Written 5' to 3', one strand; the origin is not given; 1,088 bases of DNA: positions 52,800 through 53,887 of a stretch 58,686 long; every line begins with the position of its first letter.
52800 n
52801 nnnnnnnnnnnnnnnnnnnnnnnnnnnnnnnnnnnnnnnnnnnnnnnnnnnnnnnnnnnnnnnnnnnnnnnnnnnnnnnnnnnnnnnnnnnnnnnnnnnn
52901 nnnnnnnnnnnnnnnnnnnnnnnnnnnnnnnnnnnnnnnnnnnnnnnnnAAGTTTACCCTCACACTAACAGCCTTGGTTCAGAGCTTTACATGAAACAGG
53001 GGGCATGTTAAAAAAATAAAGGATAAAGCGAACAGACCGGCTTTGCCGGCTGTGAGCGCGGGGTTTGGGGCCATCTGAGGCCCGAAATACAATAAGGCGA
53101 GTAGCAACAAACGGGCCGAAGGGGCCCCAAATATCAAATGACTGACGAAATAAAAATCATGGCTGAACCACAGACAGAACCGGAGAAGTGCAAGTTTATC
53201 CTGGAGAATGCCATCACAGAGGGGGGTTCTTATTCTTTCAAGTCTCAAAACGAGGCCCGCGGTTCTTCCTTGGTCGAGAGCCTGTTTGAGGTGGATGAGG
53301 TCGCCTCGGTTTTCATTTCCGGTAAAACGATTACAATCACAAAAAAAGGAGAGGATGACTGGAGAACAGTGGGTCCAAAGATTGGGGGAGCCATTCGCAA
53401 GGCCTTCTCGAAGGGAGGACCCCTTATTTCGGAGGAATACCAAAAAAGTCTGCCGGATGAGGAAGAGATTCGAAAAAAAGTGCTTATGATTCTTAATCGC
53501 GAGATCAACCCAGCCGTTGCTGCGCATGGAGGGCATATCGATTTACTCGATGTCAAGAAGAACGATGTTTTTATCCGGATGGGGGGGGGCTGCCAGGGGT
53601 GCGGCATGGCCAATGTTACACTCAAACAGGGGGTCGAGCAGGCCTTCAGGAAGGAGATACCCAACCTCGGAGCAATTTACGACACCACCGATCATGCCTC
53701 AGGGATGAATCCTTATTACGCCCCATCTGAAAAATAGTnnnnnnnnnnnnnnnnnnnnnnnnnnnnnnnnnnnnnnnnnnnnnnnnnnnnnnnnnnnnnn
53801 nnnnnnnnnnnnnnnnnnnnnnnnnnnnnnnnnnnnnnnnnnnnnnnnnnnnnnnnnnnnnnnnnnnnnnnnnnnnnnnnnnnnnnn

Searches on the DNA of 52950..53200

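Call 80: search_rna_families(source=window, start=52950, end=53200, threshold=evalue, max_evalue=5)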
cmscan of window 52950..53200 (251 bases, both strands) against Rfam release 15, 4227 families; matches with E-value up to 5: 1.
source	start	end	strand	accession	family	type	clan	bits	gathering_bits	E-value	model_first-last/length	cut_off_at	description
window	53031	53080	-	RF01519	CC0196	Gene; sRNA;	-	11.9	35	2.5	1-58/58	no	Caulobacter sRNA CC0196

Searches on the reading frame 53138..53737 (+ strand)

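Call 46: search_protein_families(library=pfam, proteins=[window:53138-53737:+], max_evalue=0.00001)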
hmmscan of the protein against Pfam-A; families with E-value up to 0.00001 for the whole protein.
window:53138-53737:+ (199 aa): 2 families
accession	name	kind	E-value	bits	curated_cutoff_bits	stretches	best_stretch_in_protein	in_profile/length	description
PF01106.22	NifU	-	3.7e-20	72.3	27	1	118-176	4-62/67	NifU-like domain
PF08712.16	Nfu_N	-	5.1e-18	65.3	27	1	8-93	2-88/88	Scaffold protein Nfu/NifU N terminal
